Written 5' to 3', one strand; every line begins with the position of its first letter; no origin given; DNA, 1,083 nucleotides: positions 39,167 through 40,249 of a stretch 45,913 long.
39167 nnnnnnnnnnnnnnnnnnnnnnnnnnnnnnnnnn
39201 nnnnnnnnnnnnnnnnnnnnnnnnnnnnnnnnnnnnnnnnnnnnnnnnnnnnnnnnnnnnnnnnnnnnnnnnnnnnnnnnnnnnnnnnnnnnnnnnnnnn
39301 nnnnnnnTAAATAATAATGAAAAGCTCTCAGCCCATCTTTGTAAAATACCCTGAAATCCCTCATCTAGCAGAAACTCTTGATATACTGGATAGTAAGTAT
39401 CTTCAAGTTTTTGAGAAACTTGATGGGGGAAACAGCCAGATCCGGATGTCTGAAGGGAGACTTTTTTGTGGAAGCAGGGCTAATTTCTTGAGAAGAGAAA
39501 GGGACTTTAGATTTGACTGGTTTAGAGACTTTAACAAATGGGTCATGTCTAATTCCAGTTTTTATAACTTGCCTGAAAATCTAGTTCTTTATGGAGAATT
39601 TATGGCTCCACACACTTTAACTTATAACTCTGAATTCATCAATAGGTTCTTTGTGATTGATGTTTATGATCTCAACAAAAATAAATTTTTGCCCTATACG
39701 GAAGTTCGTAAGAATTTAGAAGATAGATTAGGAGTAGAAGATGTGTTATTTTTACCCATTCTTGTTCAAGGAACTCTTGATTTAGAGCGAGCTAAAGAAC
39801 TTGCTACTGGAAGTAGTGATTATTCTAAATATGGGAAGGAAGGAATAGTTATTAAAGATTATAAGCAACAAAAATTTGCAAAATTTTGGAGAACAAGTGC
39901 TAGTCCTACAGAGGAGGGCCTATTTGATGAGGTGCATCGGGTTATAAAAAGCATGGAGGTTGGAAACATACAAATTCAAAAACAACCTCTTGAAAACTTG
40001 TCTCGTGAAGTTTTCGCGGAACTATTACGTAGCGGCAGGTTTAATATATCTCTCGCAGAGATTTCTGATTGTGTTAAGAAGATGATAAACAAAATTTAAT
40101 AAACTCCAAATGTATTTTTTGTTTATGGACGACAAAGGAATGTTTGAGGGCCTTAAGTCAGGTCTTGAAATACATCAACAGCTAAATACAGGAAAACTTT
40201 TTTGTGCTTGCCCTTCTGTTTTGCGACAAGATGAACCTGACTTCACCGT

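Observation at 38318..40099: PIN nuclease plus stand-alone KxDG RNA ligase (plus a small unknown ORF) wedged between gatD and gatE: possible RNA cut-and-reseal cassette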

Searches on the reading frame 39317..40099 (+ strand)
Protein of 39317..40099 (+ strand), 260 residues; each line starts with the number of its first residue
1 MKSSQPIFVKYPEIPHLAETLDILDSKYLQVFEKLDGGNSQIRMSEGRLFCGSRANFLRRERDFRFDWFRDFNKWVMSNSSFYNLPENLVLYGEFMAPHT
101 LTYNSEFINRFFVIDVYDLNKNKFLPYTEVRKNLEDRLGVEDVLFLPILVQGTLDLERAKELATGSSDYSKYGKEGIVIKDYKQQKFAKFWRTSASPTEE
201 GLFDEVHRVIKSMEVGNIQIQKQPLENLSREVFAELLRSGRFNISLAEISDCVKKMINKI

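Call 3: search_protein_families(library=pfam, proteins=[window:39317-40099:+], max_evalue=1)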
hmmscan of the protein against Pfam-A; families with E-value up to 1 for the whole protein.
window:39317-40099:+ (260 aa): 2 families
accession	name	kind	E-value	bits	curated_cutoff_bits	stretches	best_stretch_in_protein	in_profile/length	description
PF09414.15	RNA_ligase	-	7.5e-20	72.2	27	1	28-185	2-161/171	RNA ligase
PF17767.7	NAPRTase_N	-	0.0065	17.2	32.6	0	183-246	21-88/125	Nicotinate phosphoribosyltransferase (NAPRTase) N-terminal domain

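Call 4: search_protein_families(library=ncbifam, proteins=[window:39317-40099:+], max_evalue=1)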
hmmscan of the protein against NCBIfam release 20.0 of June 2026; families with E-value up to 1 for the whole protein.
window:39317-40099:+ (260 aa): 2 families
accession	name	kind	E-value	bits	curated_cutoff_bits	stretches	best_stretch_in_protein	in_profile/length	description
TIGR01209.1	TIGR01209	hypoth_equivalog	3.8e-08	32.5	136.9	1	26-190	78-235/375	RNA ligase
NF000475.1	tet_ABC_46_B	exception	0.11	11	1250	1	105-232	281-410/578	tetracycline efflux ABC transporter Tet(46) subunit B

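Call 5: search_solved_structures(query=window:39317-40099:+, max_evalue=10, show_alignments=3)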
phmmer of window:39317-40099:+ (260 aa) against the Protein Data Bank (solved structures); distinct sequences matched with E-value up to 10: 4.
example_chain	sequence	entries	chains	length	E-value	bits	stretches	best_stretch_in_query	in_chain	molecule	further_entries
2vug_A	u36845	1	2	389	0.00012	24.8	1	30-192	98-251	PAB1020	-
8uce_A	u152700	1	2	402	0.0015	21.2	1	27-192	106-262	ATP dependent DNA ligase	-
8ucg_A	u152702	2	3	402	0.007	19.1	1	32-192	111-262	ATP dependent DNA ligase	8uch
1iu9_A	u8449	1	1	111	1.1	11.8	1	172-246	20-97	aspartate racemase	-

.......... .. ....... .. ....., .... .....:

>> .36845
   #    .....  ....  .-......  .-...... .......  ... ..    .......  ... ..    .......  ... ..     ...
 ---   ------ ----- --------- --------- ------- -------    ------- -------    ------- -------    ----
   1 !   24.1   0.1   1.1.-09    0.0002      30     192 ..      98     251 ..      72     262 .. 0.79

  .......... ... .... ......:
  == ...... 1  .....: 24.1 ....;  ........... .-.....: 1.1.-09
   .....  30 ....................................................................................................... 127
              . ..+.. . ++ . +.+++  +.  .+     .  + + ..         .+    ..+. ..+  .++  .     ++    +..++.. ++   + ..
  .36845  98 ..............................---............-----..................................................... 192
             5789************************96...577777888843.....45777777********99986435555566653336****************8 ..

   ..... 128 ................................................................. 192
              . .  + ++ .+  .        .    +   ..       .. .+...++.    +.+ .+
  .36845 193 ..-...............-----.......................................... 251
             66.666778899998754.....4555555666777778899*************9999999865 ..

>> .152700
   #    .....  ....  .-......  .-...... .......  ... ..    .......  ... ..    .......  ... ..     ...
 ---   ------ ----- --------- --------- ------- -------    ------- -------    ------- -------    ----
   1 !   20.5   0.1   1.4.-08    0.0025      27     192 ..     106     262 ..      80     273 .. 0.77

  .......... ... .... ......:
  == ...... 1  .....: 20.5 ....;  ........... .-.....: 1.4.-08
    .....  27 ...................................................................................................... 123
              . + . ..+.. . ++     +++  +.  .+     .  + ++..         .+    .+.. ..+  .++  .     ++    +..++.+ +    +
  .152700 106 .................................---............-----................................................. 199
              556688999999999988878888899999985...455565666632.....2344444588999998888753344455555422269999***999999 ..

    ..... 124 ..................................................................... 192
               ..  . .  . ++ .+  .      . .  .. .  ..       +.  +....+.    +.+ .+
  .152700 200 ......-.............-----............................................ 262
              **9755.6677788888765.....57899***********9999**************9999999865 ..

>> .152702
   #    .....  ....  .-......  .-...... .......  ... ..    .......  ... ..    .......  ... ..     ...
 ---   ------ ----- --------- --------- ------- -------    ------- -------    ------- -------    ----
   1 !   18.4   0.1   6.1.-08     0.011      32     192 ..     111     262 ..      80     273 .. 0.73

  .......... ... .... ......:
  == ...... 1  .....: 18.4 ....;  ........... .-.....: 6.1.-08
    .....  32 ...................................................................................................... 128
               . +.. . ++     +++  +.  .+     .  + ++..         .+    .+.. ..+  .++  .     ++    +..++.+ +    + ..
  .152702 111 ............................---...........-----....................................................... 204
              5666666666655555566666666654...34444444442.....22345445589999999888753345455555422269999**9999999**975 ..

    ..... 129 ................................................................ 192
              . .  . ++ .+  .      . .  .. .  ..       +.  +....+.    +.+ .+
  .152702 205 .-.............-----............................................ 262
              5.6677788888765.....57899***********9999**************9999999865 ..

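Call 7: search_protein_families(library=padloc, proteins=[window:39317-40099:+], max_evalue=1)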
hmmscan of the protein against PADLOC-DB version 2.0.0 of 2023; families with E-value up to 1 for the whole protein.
window:39317-40099:+ (260 aa): 0 families

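Call 8: search_protein_families(library=phrogs, proteins=[window:39317-40099:+], max_evalue=1)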
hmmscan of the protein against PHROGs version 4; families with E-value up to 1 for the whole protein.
window:39317-40099:+ (260 aa): 2 families
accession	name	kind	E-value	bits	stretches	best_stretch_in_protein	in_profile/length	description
phrog_548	-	DNA, RNA and nucleotide metabolism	4.4e-16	60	1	8-187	3-218/341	RNA ligase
phrog_24030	-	DNA, RNA and nucleotide metabolism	2e-08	34.9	1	19-191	156-311/342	RNA ligase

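Call 10: find_homologous_proteins(query=window:39317-40099:+, max_evalue=0.001)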
Query window:39317-40099:+ (260 aa): 52 proteins with E <= 0.001 among 550 candidates.
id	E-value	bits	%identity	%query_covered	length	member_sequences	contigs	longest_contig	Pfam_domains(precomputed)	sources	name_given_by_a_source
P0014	1.7e-170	583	100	100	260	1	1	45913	PF09414.16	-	-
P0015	1.2e-98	348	60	98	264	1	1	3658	PF09414.16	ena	-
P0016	1.8e-96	340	60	98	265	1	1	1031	PF09414.16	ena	-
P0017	3.2e-95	336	58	99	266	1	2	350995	PF09414.16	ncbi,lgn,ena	-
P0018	1.1e-94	335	59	97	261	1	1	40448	PF09414.16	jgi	-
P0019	3.7e-94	333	59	99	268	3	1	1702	PF09414.16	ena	-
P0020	2.2e-93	330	51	99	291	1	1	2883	PF09414.16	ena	-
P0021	8.5e-93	328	60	99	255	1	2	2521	PF09414.16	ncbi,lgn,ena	-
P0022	9.6e-93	328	55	100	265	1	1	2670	PF09414.16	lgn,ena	-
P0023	1.0e-92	328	59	98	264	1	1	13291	PF09414.16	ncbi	-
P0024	1.4e-92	328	56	99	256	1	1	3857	PF09414.16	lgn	-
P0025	2.2e-92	327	58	98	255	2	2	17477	PF09414.16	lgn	-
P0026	1.5e-91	324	57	97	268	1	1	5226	PF09414.16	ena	-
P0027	3.5e-91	323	56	100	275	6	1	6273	PF09414.16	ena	-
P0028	5.4e-90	319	56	98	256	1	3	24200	PF09414.16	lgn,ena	-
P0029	2.8e-89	317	57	98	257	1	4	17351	PF09414.16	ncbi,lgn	ncbi:MAG: RNA ligase family protein [Candidatus Pacearchaeota archaeon]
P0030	6.1e-89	316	55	98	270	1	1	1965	PF09414.16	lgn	-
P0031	1.9e-88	314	54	99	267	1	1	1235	PF09414.16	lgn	-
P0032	2.4e-88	314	55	98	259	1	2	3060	PF09414.16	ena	-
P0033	1.4e-87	311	56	98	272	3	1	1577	PF09414.16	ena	-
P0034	4.3e-87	310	53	99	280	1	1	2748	PF09414.16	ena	-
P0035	4.3e-87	310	56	99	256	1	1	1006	PF09414.16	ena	-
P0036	7.8e-87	309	57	97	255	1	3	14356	PF09414.16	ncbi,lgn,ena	ncbi:MAG: RNA ligase family protein [Nanoarchaeota archaeon]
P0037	8.2e-87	309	54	98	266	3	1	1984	PF09414.16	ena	-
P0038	8.2e-87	309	53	100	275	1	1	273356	PF09414.16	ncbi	-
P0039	9.4e-87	309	57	99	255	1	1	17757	PF09414.16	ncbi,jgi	jgi:hypothetical protein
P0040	1.6e-86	308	57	99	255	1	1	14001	PF09414.16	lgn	-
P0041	3.4e-86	307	55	99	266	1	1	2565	PF09414.16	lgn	-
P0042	6.3e-83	296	52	97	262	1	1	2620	PF09414.16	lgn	-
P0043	9.6e-83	296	53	98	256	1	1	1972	PF09414.16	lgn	-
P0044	1.4e-81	292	54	99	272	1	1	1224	PF09414.16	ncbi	ncbi:MAG: RNA ligase family protein [Candidatus Pacearchaeota archaeon]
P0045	2.6e-81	291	51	97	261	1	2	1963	PF09414.16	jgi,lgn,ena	-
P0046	4.6e-81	290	52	97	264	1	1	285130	PF09414.16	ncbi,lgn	ncbi:MAG: RNA ligase family protein [Candidatus Pacearchaeota archaeon]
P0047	1.0e-76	276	48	99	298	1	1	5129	PF09414.16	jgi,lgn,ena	-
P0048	1.9e-67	245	49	96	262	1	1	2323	PF09414.16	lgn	-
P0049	2.2e-66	242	47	96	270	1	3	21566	PF09414.16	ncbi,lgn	-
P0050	3.2e-58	215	44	97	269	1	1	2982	PF09414.16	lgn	-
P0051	1.1e-55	207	50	72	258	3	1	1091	PF09414.16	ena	-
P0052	1.7e-55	206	44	95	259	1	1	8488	PF09414.16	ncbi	-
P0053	2.2e-55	206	46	95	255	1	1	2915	PF09414.16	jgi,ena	-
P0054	9.1e-53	197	40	100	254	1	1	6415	PF09414.16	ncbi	-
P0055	1.3e-49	187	43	90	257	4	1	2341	PF09414.16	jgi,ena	-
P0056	3.0e-48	183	40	98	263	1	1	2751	PF09414.16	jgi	-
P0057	6.5e-48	181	41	98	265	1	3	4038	PF09414.16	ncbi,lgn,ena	-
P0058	2.4e-47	180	41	98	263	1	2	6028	PF09414.16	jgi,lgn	-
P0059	6.9e-45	171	43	76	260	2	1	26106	PF09414.16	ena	-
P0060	1.0e-41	161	46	70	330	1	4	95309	PF09414.16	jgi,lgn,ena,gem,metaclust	metaclust:\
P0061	1.3e-31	128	36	78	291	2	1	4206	PF09414.16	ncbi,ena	-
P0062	1.7e-31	128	41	70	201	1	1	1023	PF09414.16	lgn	-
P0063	1.6e-19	88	37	68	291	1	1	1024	PF09414.16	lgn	-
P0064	1.2e-4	40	29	67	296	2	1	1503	PF09414.16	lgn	-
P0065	2.7e-4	39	29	50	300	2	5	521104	PF09414.16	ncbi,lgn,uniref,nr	ncbi:RNA ligase family protein [Elizabethkingia meningoseptica]|uniref:RNA ligase family protein n=1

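Call 16: find_related_loci(query=A2, collection=genome_contigs, flank=6000)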
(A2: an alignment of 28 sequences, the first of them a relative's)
Query A2 (260 aa) in genome_contigs; peptide patterns used: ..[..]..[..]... (x = any residue, [..] = any of these).
142 stretches matched a pattern; 21 encode a relative of the query (tblastn E <= 1e-3); 21 distinct loci.
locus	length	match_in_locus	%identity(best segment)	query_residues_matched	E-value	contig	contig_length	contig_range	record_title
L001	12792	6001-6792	58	4-260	2e-101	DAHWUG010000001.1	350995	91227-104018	MAG TPA_asm: Nanoarchaeota archaeon isolate clean1988 NODE_1_length_350995_cov_6.132942, whole genome shotgun sequence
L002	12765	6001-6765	55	4-260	4e-98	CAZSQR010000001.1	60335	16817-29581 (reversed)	MAG TPA_asm: Candidatus Woesearchaeota archaeon isolate binchicken_co100_113 genome assembly, contig: NODE_690_length_60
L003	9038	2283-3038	57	4-259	3e-95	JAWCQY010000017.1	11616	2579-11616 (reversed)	MAG: Candidatus Pacearchaeota archaeon isolate JZ-2_201907_bins_3 JZ-2_201907_bins_3_scaffold_18, whole genome shotgun s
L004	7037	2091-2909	53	4-260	7e-94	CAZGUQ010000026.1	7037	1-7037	MAG TPA_asm: Candidatus Woesearchaeota archaeon isolate SRP050083_co1_431 genome assembly, contig: NODE_5839_length_7037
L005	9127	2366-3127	57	3-260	7e-93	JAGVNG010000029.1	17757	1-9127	MAG: Nanoarchaeota archaeon isolate DeMMO3_40 c_000000033449, whole genome shotgun sequence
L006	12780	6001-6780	53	1-259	9e-93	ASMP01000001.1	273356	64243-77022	Nanoarchaeota archaeon SCGC AAA011-D5 A11D05DRAFT_contig_0_0.1_C, whole genome shotgun sequence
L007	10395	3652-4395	57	8-259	1e-91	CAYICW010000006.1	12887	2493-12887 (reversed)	MAG TPA_asm: Candidatus Woesearchaeota archaeon isolate ERP119705_co1_234 genome assembly, contig: NODE_6249_length_1288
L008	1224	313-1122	54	4-260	7e-96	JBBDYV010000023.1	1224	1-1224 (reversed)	MAG: Candidatus Pacearchaeota archaeon isolate LejiaD_34_9 Lejia_D_132544_length_1224_cov_4, whole genome shotgun sequen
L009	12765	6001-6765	52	8-259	8e-88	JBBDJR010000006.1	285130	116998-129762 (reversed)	MAG: Candidatus Pacearchaeota archaeon isolate LejiaA_36_51 Lejia_A_50_length_285130_cov_31, whole genome shotgun sequen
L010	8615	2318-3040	46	8-255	8e-62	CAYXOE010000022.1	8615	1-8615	MAG TPA_asm: Candidatus Woesearchaeota archaeon isolate SRP093762_co1_82 genome assembly, contig: NODE_4595_length_8615_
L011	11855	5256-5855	46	8-218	7e-59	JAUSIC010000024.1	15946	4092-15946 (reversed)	MAG: Nanoarchaeota archaeon isolate E14_metabat.bin.221 E14_k141_673853, whole genome shotgun sequence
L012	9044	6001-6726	41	7-255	6e-56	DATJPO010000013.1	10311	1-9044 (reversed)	MAG TPA_asm: Candidatus Omnitrophota bacterium isolate SMAG_U14915 k141_46911, whole genome shotgun sequence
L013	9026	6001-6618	50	8-212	2e-55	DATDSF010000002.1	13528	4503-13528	MAG TPA_asm: Candidatus Nanoarchaeia archaeon isolate SMAG_U7996 k141_205636, whole genome shotgun sequence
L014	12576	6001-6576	46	6-199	2e-50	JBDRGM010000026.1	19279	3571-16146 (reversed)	MAG: archaeon isolate MEGAHIT-group-1.433 k141_10059423, whole genome shotgun sequence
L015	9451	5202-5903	38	6-238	7e-49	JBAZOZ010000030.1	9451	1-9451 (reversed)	MAG: Candidatus Pacearchaeota archaeon isolate SO_2017_SWC_18 scaffold_6263_c1_LP-4_2017, whole genome shotgun sequence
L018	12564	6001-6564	40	2-190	3e-40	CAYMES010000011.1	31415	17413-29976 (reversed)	MAG TPA_asm: Candidatus Woesearchaeota archaeon isolate SRP141376_co2_243 genome assembly, contig: NODE_3124_length_3141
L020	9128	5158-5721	36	1-189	7e-37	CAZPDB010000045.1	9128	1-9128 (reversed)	MAG TPA_asm: uncultured Methanosarcinales archaeon isolate SRP141376_co1_397 genome assembly, contig: NODE_13701_length_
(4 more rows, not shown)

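Call 36: predict_structure(alignment_id=A2)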
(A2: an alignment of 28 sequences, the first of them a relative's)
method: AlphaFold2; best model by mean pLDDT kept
length: 260 residues; sequences in the alignment: 28
mean_pLDDT: 90.9   pTM: 0.86
mean pLDDT of the five models: 90.9, 88.6, 86.8, 86.3, 86.2
residues with pLDDT >= 90: 181; 70-90: 74; 50-70: 3; < 50: 2
segments of 3 or more residues with pLDDT < 50: none
pLDDT, mean of each block of 10 residues (from residue 1): 73 94 98 95 94 82 85 95 97 87 91 97 97 94 97 97 96 95 97 87 88 80 88 89 88 85
secondary structure, 60 per line:
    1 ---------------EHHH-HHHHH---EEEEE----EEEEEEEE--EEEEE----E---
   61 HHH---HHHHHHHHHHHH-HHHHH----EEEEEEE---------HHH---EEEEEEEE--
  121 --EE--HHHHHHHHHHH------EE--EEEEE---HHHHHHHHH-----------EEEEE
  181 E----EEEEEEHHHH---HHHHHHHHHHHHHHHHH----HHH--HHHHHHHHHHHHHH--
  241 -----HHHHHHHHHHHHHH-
elements in order: H21-25 E29-33 E38-45 E48-52 H67-78 H80-84 E89-95 E111-118 H127-137 E148-152 H156-164 E176-181 E186-191 H192-195 H199-215 H225-238 H246-259

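Call 39: fold_search(model_id=the predicted structure, library=pdb)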
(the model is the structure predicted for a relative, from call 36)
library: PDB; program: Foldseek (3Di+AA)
matches with E <= 10: 327; with E <= 0.001: 54
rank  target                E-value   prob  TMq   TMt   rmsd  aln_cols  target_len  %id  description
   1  6vt4                  4.5e-09  1.00  0.53  0.42   4.1       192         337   24  Naegleria gruberi RNA ligase R149A mutant apo (released 2020-04-08)
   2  6vt0                  5.1e-09  1.00  0.51  0.41   4.6       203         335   22  Naegleria gruberi RNA ligase K170A mutant apo (released 2020-04-08)
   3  5cou                  6.8e-09  1.00  0.54  0.43   4.0       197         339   22  Structure and mechanism of a eukaryal nick-sealing RNA ligase K170M+ATP (released 2015-10-28)
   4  6vt3                  7.2e-09  1.00  0.55  0.44   4.0       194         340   22  Naegleria gruberi RNA ligase K326A mutant apo (released 2020-04-08)
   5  6vt5                  9.2e-09  1.00  0.55  0.44   4.1       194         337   23  Naegleria gruberi RNA ligase R4a K121A mutant apo (released 2020-04-08)
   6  5cot                  9.7e-09  1.00  0.54  0.43   3.9       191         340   24  Structure and mechanism of a eukaryal nick-sealing RNA ligase (released 2015-10-28)
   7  8uch                  1.7e-08  1.00  0.54  0.39   7.3       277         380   17  Thermophilic RNA Ligase from Palaeococcus pacificus K92A + ATP (released 2024-02-21)
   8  6vt9                  2.1e-08  1.00  0.53  0.42   3.9       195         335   22  Naegleria gruberi RNA ligase E227A mutant with ATP and Mn (released 2020-04-08)
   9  6vte                  2.5e-08  1.00  0.55  0.44   3.8       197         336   22  Naegleria gruberi RNA Ligase K170M mutant with AMP and Mn (released 2020-04-08)
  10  6vtg_A                2.5e-08  1.00  0.55  0.43   3.8       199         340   22  Naegleria gruberi RNA ligase E227A mutant apo (released 2020-04-08)
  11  6vt1_A                2.7e-08  1.00  0.55  0.44   3.7       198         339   21  Naegleria gruberi RNA ligase D172A mutant apo (released 2020-04-08)
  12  2vug_A                2.7e-08  1.00  0.61  0.45   5.0       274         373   17  The structure of an archaeal homodimeric RNA ligase (released 2008-06-03)
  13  6vtf_A                3.0e-08  1.00  0.54  0.43   4.2       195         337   24  Naegleria gruberi RNA ligase with PPi (released 2020-04-08)
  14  8uce_B                3.0e-08  1.00  0.51  0.38   7.7       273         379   18  Thermophilic RNA Ligase from Palaeococcus pacificus + AMP (released 2024-02-21)
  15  8uce_A                3.2e-08  1.00  0.52  0.38   7.5       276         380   17  Thermophilic RNA Ligase from Palaeococcus pacificus + AMP (released 2024-02-21)
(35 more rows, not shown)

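Call 58: find_encoding_contigs(protein=P0060, flank=4000, max_places=2)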
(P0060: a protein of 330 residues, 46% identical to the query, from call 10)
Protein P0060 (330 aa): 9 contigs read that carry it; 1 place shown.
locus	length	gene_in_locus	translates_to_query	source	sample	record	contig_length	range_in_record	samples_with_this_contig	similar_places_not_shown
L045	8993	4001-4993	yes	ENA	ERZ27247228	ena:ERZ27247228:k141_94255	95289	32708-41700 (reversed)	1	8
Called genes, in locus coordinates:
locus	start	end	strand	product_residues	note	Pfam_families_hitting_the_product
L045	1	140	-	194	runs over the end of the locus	PF00416:Ribosomal_S13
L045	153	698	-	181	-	PF04919:DUF655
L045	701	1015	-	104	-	PF03874:RNA_pol_Rpb4 (weak)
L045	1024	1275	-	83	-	PF01157:Ribosomal_L21e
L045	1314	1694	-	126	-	-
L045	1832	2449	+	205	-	PF00483:NTP_transferase, PF12804:NTP_transf_3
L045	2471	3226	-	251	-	-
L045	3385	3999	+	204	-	-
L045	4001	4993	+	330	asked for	PF09414:RNA_ligase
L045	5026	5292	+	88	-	-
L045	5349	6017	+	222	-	PF12705:PDDEXK_1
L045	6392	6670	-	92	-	PF23477:zf_Tbcl_2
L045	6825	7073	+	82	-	-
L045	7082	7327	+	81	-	-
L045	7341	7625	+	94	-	-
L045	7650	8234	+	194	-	PF00210:Ferritin, PF02915:Rubrerythrin, PF21349:RUBY_RBDX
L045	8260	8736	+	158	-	PF03073:TspO_MBR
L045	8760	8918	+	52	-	-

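Call 59: find_encoding_contigs(protein=P0059, flank=4000, max_places=2)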
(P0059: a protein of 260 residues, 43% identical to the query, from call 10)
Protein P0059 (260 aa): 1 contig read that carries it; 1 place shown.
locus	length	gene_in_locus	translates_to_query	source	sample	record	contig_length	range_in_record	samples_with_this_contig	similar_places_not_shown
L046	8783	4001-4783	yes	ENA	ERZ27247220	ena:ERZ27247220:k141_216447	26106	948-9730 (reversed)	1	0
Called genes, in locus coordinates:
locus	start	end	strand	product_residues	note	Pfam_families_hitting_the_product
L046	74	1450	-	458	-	PF02934:GatB_N, PF02637:GatB_Yqey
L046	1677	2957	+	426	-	PF18195:GatD_N, PF00710:Asparaginase, PF17763:Asparaginase_C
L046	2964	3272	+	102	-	-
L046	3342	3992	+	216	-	-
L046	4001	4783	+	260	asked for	PF09414:RNA_ligase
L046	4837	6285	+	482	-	PF02934:GatB_N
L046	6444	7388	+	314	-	PF00106:adh_short (faint), PF01073:3Beta_HSD, PF01370:Epimerase, PF02719:Polysacc_synt_2, PF04321:RmlD_sub_bind, PF16363:GDP_Man_Dehyd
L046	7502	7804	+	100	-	PF23477:zf_Tbcl_2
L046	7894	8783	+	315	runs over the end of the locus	-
